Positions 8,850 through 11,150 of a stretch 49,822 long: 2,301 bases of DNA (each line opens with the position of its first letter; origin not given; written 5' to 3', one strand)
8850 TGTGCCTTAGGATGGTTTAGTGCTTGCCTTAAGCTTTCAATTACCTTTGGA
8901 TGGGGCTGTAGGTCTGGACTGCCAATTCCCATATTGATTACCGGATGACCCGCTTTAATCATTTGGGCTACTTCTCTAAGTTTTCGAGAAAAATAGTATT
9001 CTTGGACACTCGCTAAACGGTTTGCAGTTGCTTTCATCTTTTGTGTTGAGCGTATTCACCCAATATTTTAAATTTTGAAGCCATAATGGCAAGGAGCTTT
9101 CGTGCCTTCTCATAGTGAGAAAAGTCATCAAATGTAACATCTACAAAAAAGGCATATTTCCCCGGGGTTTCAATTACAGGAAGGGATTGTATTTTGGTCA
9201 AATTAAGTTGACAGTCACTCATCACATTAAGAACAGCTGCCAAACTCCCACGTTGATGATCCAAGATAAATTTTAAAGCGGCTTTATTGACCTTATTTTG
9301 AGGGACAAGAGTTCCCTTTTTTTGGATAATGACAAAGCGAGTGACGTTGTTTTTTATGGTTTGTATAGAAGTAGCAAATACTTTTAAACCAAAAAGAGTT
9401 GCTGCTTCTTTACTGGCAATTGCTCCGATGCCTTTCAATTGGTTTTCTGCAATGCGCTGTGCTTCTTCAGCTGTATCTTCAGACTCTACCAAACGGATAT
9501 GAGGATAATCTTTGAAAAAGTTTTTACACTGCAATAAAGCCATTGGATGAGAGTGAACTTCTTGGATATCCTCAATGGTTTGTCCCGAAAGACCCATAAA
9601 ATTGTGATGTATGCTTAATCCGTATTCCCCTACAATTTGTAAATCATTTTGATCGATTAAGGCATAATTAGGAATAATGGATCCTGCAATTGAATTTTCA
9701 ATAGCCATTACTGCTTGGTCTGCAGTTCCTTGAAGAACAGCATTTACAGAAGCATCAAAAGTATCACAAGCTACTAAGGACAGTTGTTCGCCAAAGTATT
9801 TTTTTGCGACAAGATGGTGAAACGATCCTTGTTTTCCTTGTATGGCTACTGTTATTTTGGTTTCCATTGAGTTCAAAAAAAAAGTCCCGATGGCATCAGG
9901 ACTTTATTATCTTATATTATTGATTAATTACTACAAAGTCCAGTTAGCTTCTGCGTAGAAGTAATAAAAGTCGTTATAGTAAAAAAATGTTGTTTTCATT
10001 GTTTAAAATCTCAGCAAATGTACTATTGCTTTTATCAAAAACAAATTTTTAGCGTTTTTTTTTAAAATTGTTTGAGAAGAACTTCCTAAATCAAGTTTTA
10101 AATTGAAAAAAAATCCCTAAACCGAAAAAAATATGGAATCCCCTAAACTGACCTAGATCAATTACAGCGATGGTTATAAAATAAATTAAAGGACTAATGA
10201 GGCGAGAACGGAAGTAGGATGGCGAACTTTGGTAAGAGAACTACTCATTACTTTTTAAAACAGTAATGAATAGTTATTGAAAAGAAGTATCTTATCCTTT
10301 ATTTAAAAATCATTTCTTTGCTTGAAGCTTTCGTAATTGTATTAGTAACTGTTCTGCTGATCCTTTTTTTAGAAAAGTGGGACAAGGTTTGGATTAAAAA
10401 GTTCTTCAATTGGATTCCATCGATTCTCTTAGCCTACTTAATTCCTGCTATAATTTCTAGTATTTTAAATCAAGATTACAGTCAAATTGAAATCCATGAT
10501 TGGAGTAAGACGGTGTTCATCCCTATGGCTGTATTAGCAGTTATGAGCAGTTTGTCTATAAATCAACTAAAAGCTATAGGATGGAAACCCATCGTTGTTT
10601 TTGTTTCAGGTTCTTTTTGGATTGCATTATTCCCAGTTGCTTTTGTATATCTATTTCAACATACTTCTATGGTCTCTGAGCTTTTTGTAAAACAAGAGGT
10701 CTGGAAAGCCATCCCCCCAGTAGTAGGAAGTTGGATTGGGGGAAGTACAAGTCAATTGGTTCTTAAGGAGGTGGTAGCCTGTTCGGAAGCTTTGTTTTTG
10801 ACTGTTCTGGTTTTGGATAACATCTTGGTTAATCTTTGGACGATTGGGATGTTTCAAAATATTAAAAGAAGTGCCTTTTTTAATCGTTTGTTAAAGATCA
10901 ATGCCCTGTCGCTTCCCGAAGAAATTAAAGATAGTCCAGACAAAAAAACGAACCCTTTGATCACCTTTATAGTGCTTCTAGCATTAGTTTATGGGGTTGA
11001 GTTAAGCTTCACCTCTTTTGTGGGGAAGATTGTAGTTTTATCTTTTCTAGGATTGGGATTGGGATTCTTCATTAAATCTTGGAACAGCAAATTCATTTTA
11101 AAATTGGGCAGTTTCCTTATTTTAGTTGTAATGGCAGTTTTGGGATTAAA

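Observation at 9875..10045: Phe/Tyr-rich leader peptide with competing antiterminator and terminator hairpins upstream of the pheA-tyrA-DAHP synthase operon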

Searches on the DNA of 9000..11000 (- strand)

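Call 4: search_rna_families(source=window, start=9000, end=11000, threshold=evalue, max_evalue=10, show_alignments=3)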
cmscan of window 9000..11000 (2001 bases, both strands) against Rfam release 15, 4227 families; matches with E-value up to 10: 12.
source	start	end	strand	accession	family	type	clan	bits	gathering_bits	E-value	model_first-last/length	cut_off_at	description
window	9868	9950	-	RF00121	MicC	Gene; sRNA;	-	24.2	90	0.98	1-123/123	no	MicC RNA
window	9933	10004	-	RF01603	snoR29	Gene; snRNA; snoRNA; CD-box;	-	23.6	50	3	1-84/84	no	small nucleolar RNA snoR29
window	9868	9924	-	RF02362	Yfr10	Gene; sRNA;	-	22.9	43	1.9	1-78/78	no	Cyanobacterial functional RNA 10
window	9879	9938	-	RF02607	AbsR25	Gene; sRNA;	-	21.6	47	0.79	1-164/164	no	Acinetobacter sRNA 25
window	9875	10000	-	RF01859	Phe_leader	Cis-reg; leader;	-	21.1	55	1.7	1-125/125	no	Phenylalanine leader peptide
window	10260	10352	-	RF00477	snosnR66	Gene; snRNA; snoRNA; CD-box;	-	19.8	65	8.4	1-104/104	no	Small nucleolar RNA snR66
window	9366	9414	+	RF04343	Plastid-psbA-2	Cis-reg;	CL00153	18.9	55.8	2.6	1-60/60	no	Plastid-psbA-2 3UTR RNA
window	10373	10498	-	RF01644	ceN59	Gene; snRNA; snoRNA; HACA-box;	-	18.3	50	7.4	1-137/137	no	Caenorhabditis snoRNA ceN59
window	9363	9413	+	RF03360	mir-3156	Gene; miRNA;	-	18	76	3.7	13-64/77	no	mir-3156 microRNA precursor family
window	9876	9921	-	RF01743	leu-phe_leader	Cis-reg; leader;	-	17.9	70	8.7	1-162/162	no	leu/phe leader RNA from Lactococcus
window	10039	10074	-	RF01726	SAM-II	Cis-reg; riboswitch;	-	17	44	5.7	1-60/60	no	SAM-II riboswitch aptamer (SAM-II long loop)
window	9657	9733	+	RF00651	mir-221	Gene; miRNA;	-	16.7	46.6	1.7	1-84/84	no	mir-221 microRNA precursor family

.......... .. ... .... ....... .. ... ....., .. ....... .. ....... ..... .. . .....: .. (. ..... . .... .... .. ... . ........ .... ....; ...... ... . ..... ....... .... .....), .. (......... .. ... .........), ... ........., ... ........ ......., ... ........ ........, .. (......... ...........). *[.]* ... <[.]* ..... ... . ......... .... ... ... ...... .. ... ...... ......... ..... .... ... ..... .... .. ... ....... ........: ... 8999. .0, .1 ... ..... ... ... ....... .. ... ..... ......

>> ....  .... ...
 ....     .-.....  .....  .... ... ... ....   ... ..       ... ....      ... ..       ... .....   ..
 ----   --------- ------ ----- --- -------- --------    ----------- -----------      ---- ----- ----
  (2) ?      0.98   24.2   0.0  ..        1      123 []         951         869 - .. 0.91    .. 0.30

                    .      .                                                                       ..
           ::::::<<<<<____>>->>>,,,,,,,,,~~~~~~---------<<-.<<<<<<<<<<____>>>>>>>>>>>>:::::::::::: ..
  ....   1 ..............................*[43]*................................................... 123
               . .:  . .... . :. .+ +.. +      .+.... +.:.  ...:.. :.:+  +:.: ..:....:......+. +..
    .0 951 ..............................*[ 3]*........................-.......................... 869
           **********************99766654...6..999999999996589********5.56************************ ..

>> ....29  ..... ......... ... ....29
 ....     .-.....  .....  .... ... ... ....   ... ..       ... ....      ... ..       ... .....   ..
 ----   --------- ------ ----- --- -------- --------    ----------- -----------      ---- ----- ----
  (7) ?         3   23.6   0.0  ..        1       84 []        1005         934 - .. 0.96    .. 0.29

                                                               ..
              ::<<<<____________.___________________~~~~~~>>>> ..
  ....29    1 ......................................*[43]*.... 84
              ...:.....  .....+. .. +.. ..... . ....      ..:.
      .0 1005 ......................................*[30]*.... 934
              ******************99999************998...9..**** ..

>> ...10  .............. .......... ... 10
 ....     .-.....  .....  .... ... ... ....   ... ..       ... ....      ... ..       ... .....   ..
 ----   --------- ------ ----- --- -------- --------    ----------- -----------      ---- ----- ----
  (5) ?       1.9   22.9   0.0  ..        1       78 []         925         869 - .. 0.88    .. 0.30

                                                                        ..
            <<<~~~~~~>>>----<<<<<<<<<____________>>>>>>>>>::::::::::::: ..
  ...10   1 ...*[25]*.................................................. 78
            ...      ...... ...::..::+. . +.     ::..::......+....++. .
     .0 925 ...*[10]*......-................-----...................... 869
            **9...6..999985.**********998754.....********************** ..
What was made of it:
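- On Rfam Phe_leader RF01859: 21.1 bits, E=1.7 (call 4).
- On Rfam leu-phe_leader RF01743: 17.9 bits, covering the terminator only (call 4).
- On Rfam Bacteroid-trp RF01692: No match at E up to 10 (call 4).
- Closest known: Bacteroid-trp leader. Different: No match was found in this window at E up to 10 (call 4).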

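Call 42: build_rna_model(alignment_id=A1, structure=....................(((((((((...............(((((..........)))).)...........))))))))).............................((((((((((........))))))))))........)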
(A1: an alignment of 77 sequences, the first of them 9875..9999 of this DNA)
Model R1 built from alignment A1 (77 sequences, 150 columns); structure: as given.
model positions 123; base pairs 24; branch points 1; effective number of sequences 3.87; information 0.59 bits per position. Calibrated on 0.2 Mb of random sequence (short: E-values are rough).
structure used (alignment columns):
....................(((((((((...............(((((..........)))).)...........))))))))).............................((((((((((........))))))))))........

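Call 43: search_with_rna_model(model_id=R1, source=window, max_evalue=10, show_alignments=1)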
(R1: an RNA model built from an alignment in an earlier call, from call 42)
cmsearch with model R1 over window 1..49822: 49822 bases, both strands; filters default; matches with E-value up to 10: 5.
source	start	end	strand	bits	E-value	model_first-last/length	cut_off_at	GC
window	9875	9999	-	113.5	4.4e-16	1-123/123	no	0.28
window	9773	9911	+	22.5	0.35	1-123/123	no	0.37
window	9256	9355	+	20.8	0.66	1-123/123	no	0.34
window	1294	1381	-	16.8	3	1-123/123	no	0.32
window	1208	1358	+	16.2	3.8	1-123/123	no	0.31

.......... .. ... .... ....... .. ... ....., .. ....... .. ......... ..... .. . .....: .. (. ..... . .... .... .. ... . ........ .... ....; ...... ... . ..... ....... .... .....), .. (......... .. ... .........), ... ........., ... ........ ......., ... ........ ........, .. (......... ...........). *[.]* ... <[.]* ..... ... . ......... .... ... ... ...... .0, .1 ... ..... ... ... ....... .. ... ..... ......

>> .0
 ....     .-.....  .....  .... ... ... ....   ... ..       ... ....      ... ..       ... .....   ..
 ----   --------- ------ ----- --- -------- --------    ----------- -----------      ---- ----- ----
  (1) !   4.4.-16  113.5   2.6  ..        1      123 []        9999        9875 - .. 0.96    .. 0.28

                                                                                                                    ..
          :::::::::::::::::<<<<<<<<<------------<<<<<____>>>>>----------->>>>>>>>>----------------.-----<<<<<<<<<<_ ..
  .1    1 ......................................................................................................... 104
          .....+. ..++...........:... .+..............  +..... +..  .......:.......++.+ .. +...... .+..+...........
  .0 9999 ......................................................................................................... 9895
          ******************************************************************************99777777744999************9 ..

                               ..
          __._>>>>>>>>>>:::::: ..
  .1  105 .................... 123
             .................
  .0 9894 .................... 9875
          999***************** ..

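Call 44: search_with_rna_model(model_id=R1, sources=[L001, L002, L003, L004, L005, L006, L007, L008, L009, L010, L011, L012, L013, L014, L015, L016, L017, L018, L019, L020, L021, L022, L023, L024, L025, L026, L027, L028, L029, L030, L031, L032, L033, L034, L035, L036, L037, L038, L039, L040, L041, L042, L043, L044, L045, L046, L047, L048, L049, L050, L051, L052, L053, L054, L055, L056, L057, L058, L059, L060, L061, L062, L063, L064, L065, L066, L067, L068, L069, L070, L071, L072, L073, L074, L075, L076, L077, L078, L079, L080], max_evalue=1)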
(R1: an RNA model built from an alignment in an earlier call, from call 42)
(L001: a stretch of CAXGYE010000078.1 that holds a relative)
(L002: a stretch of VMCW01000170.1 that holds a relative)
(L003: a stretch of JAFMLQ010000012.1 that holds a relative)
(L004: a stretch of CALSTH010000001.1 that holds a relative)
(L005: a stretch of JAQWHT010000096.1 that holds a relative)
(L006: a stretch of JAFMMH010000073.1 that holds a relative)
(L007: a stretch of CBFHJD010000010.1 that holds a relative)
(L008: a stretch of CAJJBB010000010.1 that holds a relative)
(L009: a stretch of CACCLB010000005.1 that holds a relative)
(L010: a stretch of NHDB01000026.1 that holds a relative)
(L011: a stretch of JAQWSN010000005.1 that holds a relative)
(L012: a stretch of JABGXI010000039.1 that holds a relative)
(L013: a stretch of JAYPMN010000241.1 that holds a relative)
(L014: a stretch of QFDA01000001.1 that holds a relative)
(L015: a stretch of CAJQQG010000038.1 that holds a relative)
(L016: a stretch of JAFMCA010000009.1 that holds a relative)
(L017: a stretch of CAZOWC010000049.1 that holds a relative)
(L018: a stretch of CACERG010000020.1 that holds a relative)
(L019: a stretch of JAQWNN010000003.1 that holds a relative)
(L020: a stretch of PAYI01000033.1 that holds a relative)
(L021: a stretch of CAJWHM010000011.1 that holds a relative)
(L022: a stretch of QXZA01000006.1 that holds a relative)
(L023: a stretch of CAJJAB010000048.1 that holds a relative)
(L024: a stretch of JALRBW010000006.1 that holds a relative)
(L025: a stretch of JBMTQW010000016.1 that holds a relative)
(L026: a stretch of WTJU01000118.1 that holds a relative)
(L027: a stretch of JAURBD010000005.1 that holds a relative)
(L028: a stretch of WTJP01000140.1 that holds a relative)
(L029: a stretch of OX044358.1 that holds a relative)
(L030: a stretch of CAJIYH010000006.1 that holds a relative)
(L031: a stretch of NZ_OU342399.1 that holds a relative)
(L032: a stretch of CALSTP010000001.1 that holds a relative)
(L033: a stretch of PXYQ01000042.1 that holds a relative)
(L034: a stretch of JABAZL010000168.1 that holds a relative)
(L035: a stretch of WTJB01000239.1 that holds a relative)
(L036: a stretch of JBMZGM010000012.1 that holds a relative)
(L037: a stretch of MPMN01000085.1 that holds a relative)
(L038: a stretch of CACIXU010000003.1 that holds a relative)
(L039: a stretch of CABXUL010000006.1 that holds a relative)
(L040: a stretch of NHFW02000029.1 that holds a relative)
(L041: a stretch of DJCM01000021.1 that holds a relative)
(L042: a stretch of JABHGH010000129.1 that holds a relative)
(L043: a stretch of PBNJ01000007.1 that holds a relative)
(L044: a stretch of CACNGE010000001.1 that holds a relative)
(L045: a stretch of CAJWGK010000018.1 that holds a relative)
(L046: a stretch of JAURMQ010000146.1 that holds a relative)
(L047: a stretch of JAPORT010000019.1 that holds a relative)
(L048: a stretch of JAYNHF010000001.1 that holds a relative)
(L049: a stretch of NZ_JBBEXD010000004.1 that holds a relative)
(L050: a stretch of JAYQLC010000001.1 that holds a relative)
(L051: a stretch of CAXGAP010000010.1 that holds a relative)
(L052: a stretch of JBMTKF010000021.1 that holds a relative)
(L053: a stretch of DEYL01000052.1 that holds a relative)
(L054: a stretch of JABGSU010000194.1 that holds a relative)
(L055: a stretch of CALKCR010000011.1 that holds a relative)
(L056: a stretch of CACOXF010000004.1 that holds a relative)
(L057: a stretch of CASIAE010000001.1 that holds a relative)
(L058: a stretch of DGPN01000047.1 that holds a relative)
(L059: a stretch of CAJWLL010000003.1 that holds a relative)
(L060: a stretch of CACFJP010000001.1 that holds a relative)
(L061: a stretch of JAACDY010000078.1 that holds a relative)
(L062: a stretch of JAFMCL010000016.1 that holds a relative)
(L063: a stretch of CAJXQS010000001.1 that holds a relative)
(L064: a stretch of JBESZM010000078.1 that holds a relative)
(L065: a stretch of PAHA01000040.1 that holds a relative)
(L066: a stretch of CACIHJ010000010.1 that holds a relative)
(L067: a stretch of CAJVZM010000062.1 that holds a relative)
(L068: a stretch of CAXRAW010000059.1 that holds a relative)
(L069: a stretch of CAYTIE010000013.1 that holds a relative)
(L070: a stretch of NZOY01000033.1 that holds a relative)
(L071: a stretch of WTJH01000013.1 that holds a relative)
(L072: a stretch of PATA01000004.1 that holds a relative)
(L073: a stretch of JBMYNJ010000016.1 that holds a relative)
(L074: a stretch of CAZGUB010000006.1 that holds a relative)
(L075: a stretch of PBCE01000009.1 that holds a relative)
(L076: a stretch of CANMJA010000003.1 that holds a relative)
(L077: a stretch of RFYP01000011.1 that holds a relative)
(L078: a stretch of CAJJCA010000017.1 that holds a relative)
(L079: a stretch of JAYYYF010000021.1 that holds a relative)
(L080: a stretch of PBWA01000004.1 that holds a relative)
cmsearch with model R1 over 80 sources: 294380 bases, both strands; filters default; matches with E-value up to 1: 134.
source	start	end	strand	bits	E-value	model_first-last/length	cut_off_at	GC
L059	1361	1482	+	123.2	6.9e-17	1-123/123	no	0.29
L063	1367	1491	+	122.2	9.9e-17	1-123/123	no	0.27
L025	511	633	+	121.7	1.2e-16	1-123/123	no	0.28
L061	1362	1483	+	121.6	1.2e-16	1-123/123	no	0.28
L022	1369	1493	+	121.4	1.4e-16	1-123/123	no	0.28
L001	1368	1492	+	120.9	1.6e-16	1-123/123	no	0.28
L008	1367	1493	+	120.5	1.9e-16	1-123/123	no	0.27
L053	1362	1483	+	120.1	2.2e-16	1-123/123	no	0.25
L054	1363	1483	+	119.2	3e-16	1-123/123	no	0.29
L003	1368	1492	+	117.7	5.5e-16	1-123/123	no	0.29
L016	1363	1487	+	116.8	7.4e-16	1-123/123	no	0.27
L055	1363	1484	+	116.8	7.7e-16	1-123/123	no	0.25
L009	1367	1492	+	116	1e-15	1-123/123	no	0.29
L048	1362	1483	+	115.5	1.3e-15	1-123/123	no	0.25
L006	582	706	+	115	1.5e-15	1-123/123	no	0.27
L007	1370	1493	+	115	1.5e-15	1-123/123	no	0.27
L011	1371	1493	+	114.9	1.6e-15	1-123/123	no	0.28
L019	1371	1493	+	114.6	1.7e-15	1-123/123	no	0.28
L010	1367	1492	+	114.2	2e-15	1-123/123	no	0.28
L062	1367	1491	+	114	2.2e-15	1-123/123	no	0.28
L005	1371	1493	+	112.4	3.9e-15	1-123/123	no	0.24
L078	1257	1381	+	112.4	4e-15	1-123/123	no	0.25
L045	1358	1482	+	112.1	4.5e-15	1-123/123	no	0.29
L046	1362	1483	+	112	4.6e-15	1-123/123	no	0.26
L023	809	934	+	111.6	5.4e-15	1-123/123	no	0.29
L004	1368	1492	+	111.3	6e-15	1-123/123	no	0.3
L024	1371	1492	+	111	6.6e-15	1-123/123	no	0.27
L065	1360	1483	+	110.5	8.3e-15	1-123/123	no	0.28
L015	683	804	+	109.7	1.1e-14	1-123/123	no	0.24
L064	1362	1483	+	109.4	1.2e-14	1-123/123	no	0.3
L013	453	578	+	109.2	1.3e-14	1-123/123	no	0.28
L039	1361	1482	+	108.8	1.5e-14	1-123/123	no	0.26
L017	1367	1492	+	107.8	2.2e-14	1-123/123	no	0.27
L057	1367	1491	+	107.8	2.3e-14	1-123/123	no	0.26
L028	1374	1498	+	105.8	4.9e-14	1-123/123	no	0.32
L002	1368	1493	+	105.7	5e-14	1-123/123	no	0.27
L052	1362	1483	+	105.4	5.6e-14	1-123/123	no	0.29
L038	1361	1482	+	104.9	6.7e-14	1-123/123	no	0.26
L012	1373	1493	+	104.4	8.1e-14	1-123/123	no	0.23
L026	1357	1480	+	104.2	8.8e-14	1-123/123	no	0.34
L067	1362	1483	+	102.6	1.6e-13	1-123/123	no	0.3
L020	1367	1491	+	102.5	1.6e-13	1-123/123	no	0.31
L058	1361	1483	+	102.3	1.8e-13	1-123/123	no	0.26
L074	1365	1483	+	100.4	3.7e-13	1-123/123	no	0.28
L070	1360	1482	+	99.8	4.7e-13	1-123/123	no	0.26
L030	1342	1467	+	96.8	1.4e-12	1-123/123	no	0.29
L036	1367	1493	+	95.7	2.1e-12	1-123/123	no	0.3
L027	1132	1256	+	93.1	5.6e-12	1-123/123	no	0.24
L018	1380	1497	+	93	5.9e-12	1-123/123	no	0.28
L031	1342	1466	+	93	5.9e-12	1-123/123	no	0.28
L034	1341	1466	+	92.5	7.3e-12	1-123/123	no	0.27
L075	1364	1483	+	92.4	7.4e-12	1-123/123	no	0.26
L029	1341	1466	+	92.4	7.6e-12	1-123/123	no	0.29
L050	1343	1468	+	91.9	8.9e-12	1-123/123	no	0.29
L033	1341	1466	+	91.5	1e-11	1-123/123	no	0.29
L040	1362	1482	+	88.5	3.2e-11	1-123/123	no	0.23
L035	1374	1491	+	87.7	4.3e-11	1-123/123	no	0.26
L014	1380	1497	+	86.9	5.9e-11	1-123/123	no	0.28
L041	1376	1500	+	86.7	6.5e-11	1-123/123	no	0.34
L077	682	809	+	86.6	6.5e-11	1-123/123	no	0.27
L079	1366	1489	+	85.9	8.5e-11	1-123/123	no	0.25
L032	1353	1478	+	85.2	1.1e-10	1-123/123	no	0.24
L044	1376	1500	+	85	1.2e-10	1-123/123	no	0.36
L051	1364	1488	+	84.4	1.5e-10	1-123/123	no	0.34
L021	1368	1492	+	83.9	1.8e-10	1-123/123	no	0.24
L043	1376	1500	+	83.5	2.1e-10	1-123/123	no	0.34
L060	1376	1500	+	82.1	3.7e-10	1-123/123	no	0.31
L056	1375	1499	+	80.9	5.6e-10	1-123/123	no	0.32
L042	1362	1488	+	80.2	7.3e-10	1-123/123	no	0.31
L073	1350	1469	+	75.3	4.7e-09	1-123/123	no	0.33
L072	1378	1492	+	75.1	5.1e-09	1-123/123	no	0.25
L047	1366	1495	+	74.4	6.6e-09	1-123/123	no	0.25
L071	1376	1492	+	73.1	1.1e-08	1-123/123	no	0.29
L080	1372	1493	+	72.7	1.3e-08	1-123/123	no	0.25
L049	1358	1492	+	63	4.8e-07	1-123/123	no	0.27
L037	1342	1462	+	59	2.2e-06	1-123/123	no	0.28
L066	1369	1492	+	55.8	7.3e-06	1-123/123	no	0.19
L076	1350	1483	+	48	0.00014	1-123/123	no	0.25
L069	164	290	+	47.5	0.00017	1-123/123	no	0.19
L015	769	906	-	46.9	0.00021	1-123/123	no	0.33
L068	1037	1159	+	39.7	0.0032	1-123/123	no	0.34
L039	1447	1536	-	39.3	0.0037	1-123/123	no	0.33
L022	1458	1554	-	39.2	0.0038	1-123/123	no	0.32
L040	1447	1536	-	39.1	0.0039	1-123/123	no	0.31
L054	1448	1528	-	34.1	0.026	1-123/123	no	0.32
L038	1447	1536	-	33.7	0.03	1-123/123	no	0.33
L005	1458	1551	-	33.7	0.03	1-123/123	no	0.32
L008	1458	1530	-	33.7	0.031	1-123/123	no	0.29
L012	1458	1554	-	33.3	0.035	1-123/123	no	0.29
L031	1430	1528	-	32.8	0.042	1-123/123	no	0.27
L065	1448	1533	-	32.6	0.045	1-123/123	no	0.34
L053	1448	1528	-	32.4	0.049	1-123/123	no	0.33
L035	1455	1551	-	31.9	0.058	1-123/123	no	0.34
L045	1447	1528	-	31.5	0.068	1-123/123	no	0.32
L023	901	995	-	31.3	0.075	1-123/123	no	0.29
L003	1456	1554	-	31.1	0.081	1-123/123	no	0.31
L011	1457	1551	-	31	0.083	1-123/123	no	0.32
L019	1458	1530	-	31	0.083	1-123/123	no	0.27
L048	1448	1528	-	30.3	0.11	1-123/123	no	0.35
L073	1434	1512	-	30.1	0.12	1-123/123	no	0.34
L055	1449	1528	-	29.9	0.13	1-123/123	no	0.34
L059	1447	1563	-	29.8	0.13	1-123/123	no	0.37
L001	1456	1546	-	29.6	0.14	1-123/123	no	0.29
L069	255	334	-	29.1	0.17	1-123/123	no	0.3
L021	1456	1546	-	28.8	0.19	1-123/123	no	0.3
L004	1456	1554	-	28.7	0.2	1-123/123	no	0.32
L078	1345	1487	-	28.7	0.2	1-123/123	no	0.36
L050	1435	1533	-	28.5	0.21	1-123/123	no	0.29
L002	1457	1551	-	28.4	0.22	1-123/123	no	0.31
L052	1448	1533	-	28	0.26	1-123/123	no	0.35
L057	1455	1542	-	28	0.26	1-123/123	no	0.33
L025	598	692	-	27.9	0.27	1-123/123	no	0.29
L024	1458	1551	-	27.8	0.27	1-123/123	no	0.29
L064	1448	1533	-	27.8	0.28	1-123/123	no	0.33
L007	1457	1530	-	27.7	0.29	1-123/123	no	0.28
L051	1449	1536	-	27.3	0.33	1-123/123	no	0.33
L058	1447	1528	-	27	0.38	1-123/123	no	0.37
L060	1461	1581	-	26.9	0.39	1-123/123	no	0.34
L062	1455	1542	-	26.9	0.39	1-123/123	no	0.33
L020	1455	1546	-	26.8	0.4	1-123/123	no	0.32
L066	1453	1536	-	26.6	0.43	1-123/123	no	0.3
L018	1461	1551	-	26.4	0.47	1-123/123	no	0.3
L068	1118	1242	-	26.4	0.47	1-123/123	no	0.3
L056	1460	1581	-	26.2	0.51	1-123/123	no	0.34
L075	1448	1528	-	26.1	0.52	1-123/123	no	0.35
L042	1450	1536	-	26.1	0.53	1-123/123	no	0.37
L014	1461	1554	-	26.1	0.54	1-123/123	no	0.3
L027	1226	1317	-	25.9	0.57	18-117/123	no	0.28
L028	1460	1546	-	25.7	0.61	1-123/123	no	0.29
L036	1455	1548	-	25.6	0.63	1-123/123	no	0.36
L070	1447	1536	-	25.6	0.64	1-123/123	no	0.32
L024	1225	1332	+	25.5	0.67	1-123/123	no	0.21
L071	1457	1542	-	25.5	0.67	1-123/123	no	0.35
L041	1461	1581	-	25.2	0.74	1-123/123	no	0.36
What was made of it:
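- The window's hit scores 113.5 bits, with no second copy (calls 43, 44). The element is always linked to pheA (call 44).
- Tried and rejected: Reverse-strand covariance-model hits (call 44).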
